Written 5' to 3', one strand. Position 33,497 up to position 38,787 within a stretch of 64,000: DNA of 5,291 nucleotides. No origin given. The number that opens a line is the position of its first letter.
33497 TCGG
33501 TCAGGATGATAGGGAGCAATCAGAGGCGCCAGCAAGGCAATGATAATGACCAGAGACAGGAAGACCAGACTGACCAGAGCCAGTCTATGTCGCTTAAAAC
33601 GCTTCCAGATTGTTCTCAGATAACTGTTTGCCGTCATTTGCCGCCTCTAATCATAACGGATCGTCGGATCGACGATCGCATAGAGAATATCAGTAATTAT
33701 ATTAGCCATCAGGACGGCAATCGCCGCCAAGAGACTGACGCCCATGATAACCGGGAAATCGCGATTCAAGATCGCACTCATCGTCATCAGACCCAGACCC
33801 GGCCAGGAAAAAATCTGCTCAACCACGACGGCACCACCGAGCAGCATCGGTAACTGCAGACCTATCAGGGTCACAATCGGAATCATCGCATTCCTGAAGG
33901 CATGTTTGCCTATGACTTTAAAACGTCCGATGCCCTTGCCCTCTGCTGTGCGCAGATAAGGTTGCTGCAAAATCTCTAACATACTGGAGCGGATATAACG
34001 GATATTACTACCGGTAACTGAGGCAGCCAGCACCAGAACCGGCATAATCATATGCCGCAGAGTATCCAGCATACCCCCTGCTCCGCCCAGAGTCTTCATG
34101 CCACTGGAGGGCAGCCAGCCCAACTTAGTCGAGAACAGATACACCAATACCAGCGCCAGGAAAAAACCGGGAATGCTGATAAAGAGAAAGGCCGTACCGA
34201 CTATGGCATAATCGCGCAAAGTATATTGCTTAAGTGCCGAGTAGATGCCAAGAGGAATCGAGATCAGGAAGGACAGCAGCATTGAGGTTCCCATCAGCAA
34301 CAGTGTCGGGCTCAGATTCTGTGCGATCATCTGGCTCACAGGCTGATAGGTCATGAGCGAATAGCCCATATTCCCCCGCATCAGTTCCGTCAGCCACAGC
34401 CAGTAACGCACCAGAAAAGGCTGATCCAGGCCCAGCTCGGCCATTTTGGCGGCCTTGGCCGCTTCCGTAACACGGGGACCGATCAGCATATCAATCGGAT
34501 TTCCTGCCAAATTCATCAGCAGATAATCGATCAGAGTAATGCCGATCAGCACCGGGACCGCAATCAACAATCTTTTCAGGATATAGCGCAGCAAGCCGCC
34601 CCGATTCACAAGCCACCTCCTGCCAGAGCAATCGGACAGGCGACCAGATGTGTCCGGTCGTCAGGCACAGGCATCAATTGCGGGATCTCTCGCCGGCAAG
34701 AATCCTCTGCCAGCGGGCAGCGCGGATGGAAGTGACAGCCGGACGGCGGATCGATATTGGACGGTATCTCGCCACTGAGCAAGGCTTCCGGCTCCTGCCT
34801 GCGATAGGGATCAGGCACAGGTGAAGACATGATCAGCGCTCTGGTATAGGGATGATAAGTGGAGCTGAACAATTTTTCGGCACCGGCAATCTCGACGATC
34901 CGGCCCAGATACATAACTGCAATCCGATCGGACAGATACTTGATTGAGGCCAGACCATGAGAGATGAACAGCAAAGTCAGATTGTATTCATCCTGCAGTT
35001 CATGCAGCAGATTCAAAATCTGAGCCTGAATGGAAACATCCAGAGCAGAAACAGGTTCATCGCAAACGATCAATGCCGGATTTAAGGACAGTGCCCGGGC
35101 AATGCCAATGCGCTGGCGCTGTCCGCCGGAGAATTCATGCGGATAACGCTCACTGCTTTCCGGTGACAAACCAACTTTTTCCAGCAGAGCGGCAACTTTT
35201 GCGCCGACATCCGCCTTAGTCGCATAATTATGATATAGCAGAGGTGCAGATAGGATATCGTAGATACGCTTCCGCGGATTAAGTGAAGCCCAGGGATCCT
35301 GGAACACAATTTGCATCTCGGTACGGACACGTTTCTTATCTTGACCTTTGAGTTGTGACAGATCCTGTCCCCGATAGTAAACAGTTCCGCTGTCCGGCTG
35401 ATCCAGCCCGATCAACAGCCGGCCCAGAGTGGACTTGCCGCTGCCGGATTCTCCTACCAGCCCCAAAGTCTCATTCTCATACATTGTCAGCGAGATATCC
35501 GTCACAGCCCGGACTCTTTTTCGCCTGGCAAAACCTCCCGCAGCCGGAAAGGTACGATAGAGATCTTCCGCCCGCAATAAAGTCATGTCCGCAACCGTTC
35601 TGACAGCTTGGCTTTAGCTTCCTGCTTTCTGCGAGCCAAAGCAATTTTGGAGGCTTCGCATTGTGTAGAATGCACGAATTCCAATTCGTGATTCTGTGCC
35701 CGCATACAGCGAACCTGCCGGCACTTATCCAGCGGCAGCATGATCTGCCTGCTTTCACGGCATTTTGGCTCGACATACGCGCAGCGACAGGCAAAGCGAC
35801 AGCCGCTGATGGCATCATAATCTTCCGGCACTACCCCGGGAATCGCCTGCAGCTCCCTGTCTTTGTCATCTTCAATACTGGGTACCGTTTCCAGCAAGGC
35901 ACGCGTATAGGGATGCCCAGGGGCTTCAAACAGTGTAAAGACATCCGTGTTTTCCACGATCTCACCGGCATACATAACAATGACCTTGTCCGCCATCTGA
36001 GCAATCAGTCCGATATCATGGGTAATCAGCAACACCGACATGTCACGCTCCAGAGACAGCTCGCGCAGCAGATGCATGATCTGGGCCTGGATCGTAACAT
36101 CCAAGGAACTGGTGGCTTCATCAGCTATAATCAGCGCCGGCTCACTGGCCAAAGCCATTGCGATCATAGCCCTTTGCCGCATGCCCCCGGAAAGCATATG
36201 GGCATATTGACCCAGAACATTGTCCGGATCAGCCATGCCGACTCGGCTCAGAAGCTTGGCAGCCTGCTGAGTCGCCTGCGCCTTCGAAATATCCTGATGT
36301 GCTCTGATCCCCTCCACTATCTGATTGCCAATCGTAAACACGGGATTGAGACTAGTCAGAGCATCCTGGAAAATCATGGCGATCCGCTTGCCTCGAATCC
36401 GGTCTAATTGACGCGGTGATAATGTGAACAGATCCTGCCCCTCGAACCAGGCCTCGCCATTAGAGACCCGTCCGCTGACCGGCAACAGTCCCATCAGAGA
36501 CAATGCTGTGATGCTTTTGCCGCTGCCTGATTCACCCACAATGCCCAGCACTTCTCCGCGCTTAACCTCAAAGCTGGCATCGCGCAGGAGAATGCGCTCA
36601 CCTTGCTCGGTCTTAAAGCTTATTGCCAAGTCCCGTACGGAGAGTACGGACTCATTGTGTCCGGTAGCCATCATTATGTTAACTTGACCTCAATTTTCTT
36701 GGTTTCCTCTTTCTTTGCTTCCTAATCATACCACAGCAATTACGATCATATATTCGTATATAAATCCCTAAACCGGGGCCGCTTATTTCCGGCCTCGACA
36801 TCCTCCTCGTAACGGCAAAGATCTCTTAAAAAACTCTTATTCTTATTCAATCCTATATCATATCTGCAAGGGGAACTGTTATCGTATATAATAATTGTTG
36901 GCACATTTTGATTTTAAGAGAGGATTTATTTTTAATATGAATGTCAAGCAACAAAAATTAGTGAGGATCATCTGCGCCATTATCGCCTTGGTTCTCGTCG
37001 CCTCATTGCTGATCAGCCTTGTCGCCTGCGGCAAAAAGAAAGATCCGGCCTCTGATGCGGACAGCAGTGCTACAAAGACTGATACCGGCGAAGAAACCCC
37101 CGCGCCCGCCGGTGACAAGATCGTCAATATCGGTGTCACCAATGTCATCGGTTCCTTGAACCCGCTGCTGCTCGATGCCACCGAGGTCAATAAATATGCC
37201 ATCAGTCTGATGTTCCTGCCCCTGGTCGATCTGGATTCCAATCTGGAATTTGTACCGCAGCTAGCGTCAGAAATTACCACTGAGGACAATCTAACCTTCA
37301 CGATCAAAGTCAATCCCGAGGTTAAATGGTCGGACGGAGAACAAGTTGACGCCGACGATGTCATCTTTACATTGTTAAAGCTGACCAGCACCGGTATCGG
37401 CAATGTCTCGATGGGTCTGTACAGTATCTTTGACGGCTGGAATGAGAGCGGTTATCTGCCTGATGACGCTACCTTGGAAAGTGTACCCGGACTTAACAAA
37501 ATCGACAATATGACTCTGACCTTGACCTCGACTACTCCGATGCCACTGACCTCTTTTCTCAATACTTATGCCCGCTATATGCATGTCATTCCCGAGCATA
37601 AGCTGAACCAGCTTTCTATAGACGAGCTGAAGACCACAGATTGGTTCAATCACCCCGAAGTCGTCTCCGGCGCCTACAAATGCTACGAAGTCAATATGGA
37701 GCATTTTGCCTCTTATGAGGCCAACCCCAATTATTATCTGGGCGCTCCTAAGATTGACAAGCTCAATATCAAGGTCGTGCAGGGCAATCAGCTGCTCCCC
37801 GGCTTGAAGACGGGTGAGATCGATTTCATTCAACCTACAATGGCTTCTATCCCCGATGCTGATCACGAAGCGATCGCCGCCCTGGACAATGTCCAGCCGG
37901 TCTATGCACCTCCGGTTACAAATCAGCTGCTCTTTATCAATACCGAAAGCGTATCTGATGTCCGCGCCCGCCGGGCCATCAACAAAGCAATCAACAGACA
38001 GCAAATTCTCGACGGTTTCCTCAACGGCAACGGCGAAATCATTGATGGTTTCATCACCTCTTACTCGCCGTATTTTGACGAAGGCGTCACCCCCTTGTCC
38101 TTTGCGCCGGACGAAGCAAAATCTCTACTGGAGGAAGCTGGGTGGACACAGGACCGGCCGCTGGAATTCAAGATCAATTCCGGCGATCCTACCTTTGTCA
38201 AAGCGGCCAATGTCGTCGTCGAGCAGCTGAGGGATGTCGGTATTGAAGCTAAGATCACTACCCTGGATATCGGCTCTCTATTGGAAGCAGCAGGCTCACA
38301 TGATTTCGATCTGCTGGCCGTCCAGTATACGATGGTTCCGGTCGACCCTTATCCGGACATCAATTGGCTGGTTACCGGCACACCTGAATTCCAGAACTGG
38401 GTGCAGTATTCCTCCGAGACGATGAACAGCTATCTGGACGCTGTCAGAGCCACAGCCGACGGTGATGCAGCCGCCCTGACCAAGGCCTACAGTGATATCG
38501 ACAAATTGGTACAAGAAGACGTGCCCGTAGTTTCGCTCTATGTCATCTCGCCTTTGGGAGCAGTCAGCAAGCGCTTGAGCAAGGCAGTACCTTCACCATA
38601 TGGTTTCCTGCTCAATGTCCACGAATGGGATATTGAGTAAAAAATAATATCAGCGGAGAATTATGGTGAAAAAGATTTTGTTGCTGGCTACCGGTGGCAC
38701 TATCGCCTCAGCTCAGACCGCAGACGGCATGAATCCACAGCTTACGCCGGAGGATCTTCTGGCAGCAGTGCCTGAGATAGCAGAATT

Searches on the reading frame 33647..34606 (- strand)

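Call 76: search_protein_families(library=pfam, proteins=[window:33647-34606:-])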
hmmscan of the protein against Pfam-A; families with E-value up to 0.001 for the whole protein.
window:33647-34606:- (319 aa): 2 families
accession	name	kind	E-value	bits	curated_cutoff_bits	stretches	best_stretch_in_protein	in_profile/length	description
PF00528.27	BPD_transp_1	-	2.9e-41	141.6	26.4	1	117-317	2-183/184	Binding-protein-dependent transport system inner membrane component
PF19300.4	BPD_transp_1_N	-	9.1e-08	32.7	23.8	1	5-80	1-77/114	Binding-prot-dependent transport system membrane comp, N-term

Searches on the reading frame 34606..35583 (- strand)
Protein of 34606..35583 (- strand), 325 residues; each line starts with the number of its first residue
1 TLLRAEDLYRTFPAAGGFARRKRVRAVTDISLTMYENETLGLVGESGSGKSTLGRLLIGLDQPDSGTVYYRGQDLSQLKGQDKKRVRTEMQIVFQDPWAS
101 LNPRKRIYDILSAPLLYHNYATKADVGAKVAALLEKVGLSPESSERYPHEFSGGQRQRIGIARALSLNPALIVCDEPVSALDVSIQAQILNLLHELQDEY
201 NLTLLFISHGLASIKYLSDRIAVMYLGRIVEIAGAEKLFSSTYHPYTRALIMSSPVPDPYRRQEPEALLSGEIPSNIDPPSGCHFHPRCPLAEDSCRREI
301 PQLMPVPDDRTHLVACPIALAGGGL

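Call 76: search_protein_families(library=pfam, proteins=[window:34606-35583:-])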
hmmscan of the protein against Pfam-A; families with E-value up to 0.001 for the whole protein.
window:34606-35583:- (325 aa): 4 families
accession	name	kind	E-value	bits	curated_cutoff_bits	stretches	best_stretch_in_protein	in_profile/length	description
PF00005.33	ABC_tran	-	3.9e-33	115.4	25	1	28-178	2-136/137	ABC transporter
PF08352.17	oligo_HPY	-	7.6e-17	61.9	27.1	1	230-296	1-65/65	Oligopeptide/dipeptide transporter, C-terminal region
PF13304.12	AAA_21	-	4.3e-06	27.4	27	0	145-209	232-298/304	AAA domain, putative AbiEii toxin, Type IV TA system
PF13401.12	AAA_22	-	0.0002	22.1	27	0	42-207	10-121/130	AAA domain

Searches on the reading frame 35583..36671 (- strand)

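Call 76: search_protein_families(library=pfam, proteins=[window:35583-36671:-])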
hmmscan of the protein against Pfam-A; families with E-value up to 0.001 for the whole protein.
window:35583-36671:- (362 aa): 3 families
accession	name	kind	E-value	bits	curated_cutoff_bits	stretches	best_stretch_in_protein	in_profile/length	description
PF00005.33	ABC_tran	-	3.7e-29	102.5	25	1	29-188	1-137/137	ABC transporter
PF08352.17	oligo_HPY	-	4.1e-16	59.6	27.1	1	239-304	1-65/65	Oligopeptide/dipeptide transporter, C-terminal region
PF02463.25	SMC_N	-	3.7e-05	23.7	40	1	42-234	27-212/220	RecF/RecN/SMC N terminal domain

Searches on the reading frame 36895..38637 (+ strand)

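Call 76: search_protein_families(library=pfam, proteins=[window:36895-38637:+])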
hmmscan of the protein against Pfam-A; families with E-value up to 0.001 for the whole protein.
window:36895-38637:+ (581 aa): 1 family
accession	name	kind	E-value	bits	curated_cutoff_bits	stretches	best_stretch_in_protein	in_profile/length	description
PF00496.27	SBP_bac_5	-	1.1e-64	219.3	32.4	1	118-497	1-365/368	Bacterial extracellular solute-binding proteins, family 5 Middle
